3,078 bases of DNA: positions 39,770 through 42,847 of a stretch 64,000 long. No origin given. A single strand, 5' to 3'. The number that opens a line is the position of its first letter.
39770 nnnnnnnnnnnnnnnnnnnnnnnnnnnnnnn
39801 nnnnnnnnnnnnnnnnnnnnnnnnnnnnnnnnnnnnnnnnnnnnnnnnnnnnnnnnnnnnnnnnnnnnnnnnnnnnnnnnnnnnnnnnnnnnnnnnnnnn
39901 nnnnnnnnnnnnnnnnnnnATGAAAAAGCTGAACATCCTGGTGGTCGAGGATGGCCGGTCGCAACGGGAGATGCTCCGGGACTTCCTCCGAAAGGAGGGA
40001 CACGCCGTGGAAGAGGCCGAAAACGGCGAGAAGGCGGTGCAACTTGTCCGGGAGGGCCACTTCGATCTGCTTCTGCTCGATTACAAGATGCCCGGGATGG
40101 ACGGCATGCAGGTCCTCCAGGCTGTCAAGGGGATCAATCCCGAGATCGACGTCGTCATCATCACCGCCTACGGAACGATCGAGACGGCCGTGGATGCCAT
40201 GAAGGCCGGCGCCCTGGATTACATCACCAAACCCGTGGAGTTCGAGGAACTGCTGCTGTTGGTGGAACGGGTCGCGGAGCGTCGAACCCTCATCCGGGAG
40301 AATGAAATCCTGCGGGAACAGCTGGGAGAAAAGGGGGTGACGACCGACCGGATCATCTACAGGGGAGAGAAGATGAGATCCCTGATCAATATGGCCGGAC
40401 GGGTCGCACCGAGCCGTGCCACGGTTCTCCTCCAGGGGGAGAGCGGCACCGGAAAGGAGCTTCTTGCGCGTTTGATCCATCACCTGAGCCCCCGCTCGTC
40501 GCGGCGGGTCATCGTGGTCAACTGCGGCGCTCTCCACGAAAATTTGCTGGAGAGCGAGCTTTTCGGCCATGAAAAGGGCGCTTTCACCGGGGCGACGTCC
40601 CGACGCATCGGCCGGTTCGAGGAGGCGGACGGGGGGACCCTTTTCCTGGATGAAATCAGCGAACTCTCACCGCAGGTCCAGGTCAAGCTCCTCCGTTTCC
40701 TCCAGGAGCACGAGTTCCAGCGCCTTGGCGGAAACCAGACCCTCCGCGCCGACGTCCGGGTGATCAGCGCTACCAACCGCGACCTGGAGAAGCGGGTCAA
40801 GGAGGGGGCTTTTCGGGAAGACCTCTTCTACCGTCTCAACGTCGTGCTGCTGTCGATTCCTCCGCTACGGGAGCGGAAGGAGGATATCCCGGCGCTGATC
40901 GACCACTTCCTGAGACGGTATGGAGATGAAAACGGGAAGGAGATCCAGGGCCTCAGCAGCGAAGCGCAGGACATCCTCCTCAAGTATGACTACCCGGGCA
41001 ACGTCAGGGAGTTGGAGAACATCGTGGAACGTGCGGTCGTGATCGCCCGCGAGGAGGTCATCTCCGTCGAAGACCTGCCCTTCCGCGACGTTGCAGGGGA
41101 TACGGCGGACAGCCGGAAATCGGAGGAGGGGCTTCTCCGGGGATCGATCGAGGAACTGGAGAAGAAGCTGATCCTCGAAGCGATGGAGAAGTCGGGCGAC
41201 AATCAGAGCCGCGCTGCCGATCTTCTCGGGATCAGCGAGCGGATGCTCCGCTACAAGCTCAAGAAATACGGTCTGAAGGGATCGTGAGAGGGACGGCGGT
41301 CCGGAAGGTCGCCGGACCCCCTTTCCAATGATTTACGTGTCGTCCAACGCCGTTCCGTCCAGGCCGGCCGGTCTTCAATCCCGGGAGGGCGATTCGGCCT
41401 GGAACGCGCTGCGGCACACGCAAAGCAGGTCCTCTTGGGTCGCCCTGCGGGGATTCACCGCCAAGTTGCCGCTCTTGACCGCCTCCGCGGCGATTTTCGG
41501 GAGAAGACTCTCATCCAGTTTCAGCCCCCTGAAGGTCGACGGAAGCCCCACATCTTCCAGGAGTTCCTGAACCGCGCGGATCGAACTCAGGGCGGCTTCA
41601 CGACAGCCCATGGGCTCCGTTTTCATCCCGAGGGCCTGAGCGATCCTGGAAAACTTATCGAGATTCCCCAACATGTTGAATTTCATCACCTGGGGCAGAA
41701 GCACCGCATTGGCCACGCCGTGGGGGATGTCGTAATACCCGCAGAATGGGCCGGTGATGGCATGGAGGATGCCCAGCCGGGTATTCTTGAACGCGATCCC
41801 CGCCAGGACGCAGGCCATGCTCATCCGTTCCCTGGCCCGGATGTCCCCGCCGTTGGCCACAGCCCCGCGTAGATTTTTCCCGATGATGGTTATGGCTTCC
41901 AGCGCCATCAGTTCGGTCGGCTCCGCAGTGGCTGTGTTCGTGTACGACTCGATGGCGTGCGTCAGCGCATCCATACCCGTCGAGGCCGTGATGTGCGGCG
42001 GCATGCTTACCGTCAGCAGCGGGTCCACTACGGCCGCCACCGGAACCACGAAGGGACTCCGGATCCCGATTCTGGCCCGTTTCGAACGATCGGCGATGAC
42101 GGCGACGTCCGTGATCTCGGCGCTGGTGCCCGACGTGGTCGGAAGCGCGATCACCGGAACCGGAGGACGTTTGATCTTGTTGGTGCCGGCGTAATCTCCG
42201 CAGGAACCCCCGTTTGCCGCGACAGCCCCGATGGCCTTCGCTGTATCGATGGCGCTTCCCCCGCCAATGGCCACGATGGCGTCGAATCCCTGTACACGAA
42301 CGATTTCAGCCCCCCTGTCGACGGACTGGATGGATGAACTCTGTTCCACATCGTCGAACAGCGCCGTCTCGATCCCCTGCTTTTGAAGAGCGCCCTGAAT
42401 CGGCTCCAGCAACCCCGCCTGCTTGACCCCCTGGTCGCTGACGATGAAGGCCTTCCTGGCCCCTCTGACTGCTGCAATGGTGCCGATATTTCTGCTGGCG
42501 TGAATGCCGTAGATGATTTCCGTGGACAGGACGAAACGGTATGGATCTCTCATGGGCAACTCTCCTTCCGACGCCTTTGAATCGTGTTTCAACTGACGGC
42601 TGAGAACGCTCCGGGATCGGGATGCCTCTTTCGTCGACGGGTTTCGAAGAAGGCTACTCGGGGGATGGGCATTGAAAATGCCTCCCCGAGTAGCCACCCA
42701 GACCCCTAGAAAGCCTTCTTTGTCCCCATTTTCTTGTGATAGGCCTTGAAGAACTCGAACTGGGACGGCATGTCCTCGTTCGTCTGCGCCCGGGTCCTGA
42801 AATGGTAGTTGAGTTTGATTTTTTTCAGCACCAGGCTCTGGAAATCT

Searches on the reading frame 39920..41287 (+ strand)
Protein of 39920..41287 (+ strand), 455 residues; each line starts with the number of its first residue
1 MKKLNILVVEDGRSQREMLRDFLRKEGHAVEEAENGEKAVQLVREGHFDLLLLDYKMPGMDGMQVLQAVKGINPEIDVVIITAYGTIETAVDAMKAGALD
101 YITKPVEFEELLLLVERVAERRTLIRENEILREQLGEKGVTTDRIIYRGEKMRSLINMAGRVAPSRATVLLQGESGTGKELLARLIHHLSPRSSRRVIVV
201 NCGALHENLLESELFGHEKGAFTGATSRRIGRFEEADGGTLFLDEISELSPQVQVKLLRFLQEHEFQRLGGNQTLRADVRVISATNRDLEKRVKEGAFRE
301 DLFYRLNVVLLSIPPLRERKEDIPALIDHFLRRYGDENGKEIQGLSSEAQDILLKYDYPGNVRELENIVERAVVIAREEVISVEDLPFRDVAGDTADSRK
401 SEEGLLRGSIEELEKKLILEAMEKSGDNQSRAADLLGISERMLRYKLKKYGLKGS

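Call 5: search_protein_families(library=pfam, proteins=[window:39920-41287:+])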
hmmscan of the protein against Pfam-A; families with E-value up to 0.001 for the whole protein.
window:39920-41287:+ (455 aa): 10 families
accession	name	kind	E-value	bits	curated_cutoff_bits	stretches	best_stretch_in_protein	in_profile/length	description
PF00158.32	Sigma54_activat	-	1.1e-70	237.1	20.2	1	146-310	2-166/168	Sigma-54 interaction domain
PF00072.30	Response_reg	-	6.2e-32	110.5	30.2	1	6-115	1-110/111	Response regulator receiver domain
PF25601.1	AAA_lid_14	-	1.8e-29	101.8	27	1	317-396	1-80/87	AAA+ ATPase lid domain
PF14532.12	Sigma54_activ_2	-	4.4e-19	69.5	25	1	152-316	7-138/138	Sigma-54 interaction domain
PF02954.25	HTH_8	-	2.1e-14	53.4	22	1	410-450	2-42/42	Bacterial regulatory protein, Fis family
PF07728.20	AAA_5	-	3.3e-11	43.8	22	1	169-288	2-124/139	AAA domain (dynein-related subfamily)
PF01078.27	Mg_chelatase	-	9.6e-06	25.6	20.3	1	167-286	23-157/207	Magnesium chelatase, subunit ChlI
PF00004.35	AAA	-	1.3e-05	26.1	21.2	1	169-287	1-110/131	ATPase family associated with various cellular activities (AAA)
PF07724.20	AAA_2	-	0.00032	21.2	27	1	167-294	4-132/166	AAA domain (Cdc48 subfamily)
PF13191.12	AAA_16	-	0.00056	20.9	32.6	0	145-205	2-63/167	AAA ATPase domain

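Call 17: search_protein_families(library=ncbifam, max_evalue=0.001, proteins=[window:39920-41287:+])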
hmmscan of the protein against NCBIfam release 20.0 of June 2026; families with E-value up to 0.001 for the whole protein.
window:39920-41287:+ (455 aa): 119 families (the best 25 are shown)
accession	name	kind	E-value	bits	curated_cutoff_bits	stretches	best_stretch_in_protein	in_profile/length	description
NF008469.0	PRK11361.1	equivalog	1.7e-150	501.8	714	1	5-453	6-457/461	acetoacetate metabolism transcriptional regulator AtoC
NF007689.0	PRK10365.1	equivalog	9.5e-139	462.9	760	1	2-447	4-439/441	sigma-54-dependent response regulator transcription factor ZraR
TIGR01818.1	ntrC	equivalog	9.3e-127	423.6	558.6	1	6-388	1-379/463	nitrogen regulation protein NR(I)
TIGR02915.1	PEP_resp_reg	equivalog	8.1e-121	404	502.6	1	6-453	1-445/445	PEP-CTERM-box response regulator transcription factor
TIGR01817.1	nifA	equivalog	3.5e-120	402.3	528.85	2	131-393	184-445/534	nif-specific transcriptional activator NifA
NF050807.1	TransRegFlbDCaul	equivalog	2.6e-118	395.7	750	1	24-454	21-442/454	sigma-54-dependent transcriptional regulator FlbD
NF051870.1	NAssimRespRegNtrX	equivalog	6e-115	384.7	600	1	4-452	2-452/452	nitrogen assimilation response regulator NtrX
NF041946.1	LuxO_transreg_Vib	equivalog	5.3e-108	361.8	800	1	9-391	2-383/463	quorum-sensing sigma-54 dependent transcriptional regulator LuxO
NF041552.1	TF_PrdR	equivalog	7.9e-108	361.3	795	1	138-451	264-577/577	sigma-54 dependent transcriptional regulator PrdR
NF008176.1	PRK10923.1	equivalog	1.8e-107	359.9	620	1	1-398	1-393/469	nitrogen regulation protein NR(I)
NF038308.1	RNA_repair_RtcR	equivalog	6.4e-104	348.7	650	1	82-452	118-518/530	RNA repair transcriptional activator RtcR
NF011695.0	PRK15115.1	equivalog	2.9e-103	346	763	1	3-382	6-374/445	two-component system response regulator GlrR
NF049963.1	RespRegFlgRCampy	domain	4e-102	342.2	750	1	5-452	2-429/429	fla regulon two-component system response regulator FlgR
NF003451.0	PRK05022.1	equivalog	1.2e-97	327.8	476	1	91-453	132-511/512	nitric oxide reductase transcriptional regulator NorR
NF041906.1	V4R_TF_MobR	exception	7.2e-97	325.1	999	1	152-450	241-544/544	phenol degradation transcriptional regulator MobR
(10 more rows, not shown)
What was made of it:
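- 39920..41287 (+): NtrC-type enhancer-binding response regulator (REC, AAA+ with GAFTGA at residue 220, Fis-type HTH). Presumed activator of the RNA promoter. NCBIfam AtoC scores 502 bits and ZraR 463 bits, both below cut-off (call 17).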

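Call 56: search_solved_structures(query=window:39920-41287:+, max_evalue=1e-40)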
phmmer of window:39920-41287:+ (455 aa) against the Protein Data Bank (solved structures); distinct sequences matched with E-value up to 1e-40: 35.
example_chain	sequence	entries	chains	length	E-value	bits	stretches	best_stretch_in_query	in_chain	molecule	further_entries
4l4u_A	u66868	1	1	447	5.5e-115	388.4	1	4-452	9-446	Transcriptional regulator (NtrC family)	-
1ny5_A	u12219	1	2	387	1.9e-111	376.8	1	4-381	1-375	transcriptional regulator (NtrC family)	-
1ojl_A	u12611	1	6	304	3.7e-100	339.6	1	149-448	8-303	TRANSCRIPTIONAL REGULATORY PROTEIN ZRAR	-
3dzd_A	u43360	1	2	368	2.1e-90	307.5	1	6-381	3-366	Transcriptional regulator (NtrC family)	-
9qq6_C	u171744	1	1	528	5.6e-88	299.5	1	113-449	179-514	Nif-specific regulatory protein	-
5ep0_A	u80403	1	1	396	1.4e-81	278.4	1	2-387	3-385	Putative repressor protein luxO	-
5m7n_A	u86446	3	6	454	1.1e-79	272.2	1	5-451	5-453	Nitrogen assimilation regulatory protein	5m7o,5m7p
6iy8_A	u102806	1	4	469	7.1e-77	262.9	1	153-385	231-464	Positive regulator CapR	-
4ly6_A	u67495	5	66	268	1.2e-76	262.1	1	124-381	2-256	Transcriptional regulator (NtrC family)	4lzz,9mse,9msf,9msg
1ny6_A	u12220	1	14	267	1.9e-76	261.5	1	126-381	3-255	transcriptional regulator (NtrC family)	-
3m0e_A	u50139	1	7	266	1.5e-75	258.5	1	126-381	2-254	Transcriptional regulator (NtrC family)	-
8p53_C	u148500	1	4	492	1.5e-72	248.6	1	150-399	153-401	Transcriptional regulator FleQ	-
6jdi_A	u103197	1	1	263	6e-71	243.4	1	153-389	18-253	Nitrogen assimilation regulatory protein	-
5exx_A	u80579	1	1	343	6.4e-71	243.3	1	153-414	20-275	Transcriptional regulator FleQ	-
6j7e_A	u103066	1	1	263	3e-70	241.1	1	153-389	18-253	Nitrogen assimilation regulatory protein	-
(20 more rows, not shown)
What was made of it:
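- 39920..41287 (+): PDB matches: NtrC4/NtrC1 and ZraR 1ojl (call 56).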

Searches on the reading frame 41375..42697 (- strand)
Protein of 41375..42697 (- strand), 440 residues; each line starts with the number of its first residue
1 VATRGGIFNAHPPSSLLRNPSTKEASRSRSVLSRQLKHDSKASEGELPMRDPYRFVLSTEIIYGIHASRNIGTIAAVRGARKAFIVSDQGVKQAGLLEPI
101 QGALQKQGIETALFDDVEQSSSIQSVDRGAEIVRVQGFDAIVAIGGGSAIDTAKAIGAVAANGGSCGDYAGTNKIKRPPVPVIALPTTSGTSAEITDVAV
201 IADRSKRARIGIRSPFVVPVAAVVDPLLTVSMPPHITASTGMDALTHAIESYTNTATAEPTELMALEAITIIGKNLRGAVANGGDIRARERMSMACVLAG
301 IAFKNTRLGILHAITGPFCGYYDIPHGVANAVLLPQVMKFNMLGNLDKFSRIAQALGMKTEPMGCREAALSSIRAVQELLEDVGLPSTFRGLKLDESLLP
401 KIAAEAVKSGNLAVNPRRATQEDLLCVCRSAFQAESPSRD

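Call 5: search_protein_families(library=pfam, proteins=[window:41375-42697:-])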
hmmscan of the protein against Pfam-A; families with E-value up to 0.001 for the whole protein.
window:41375-42697:- (440 aa): 3 families
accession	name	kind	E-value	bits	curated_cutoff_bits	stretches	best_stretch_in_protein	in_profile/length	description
PF25137.1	ADH_Fe_C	-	9.1e-54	182.5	27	1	237-431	1-193/194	Fe-containing alcohol dehydrogenase family, C-terminal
PF00465.25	Fe-ADH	-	1.5e-45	155.3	31.3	1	59-226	2-168/168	Iron-containing alcohol dehydrogenase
PF13685.12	Fe-ADH_2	-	4e-12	46.8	28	1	69-158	8-95/149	Iron-containing alcohol dehydrogenase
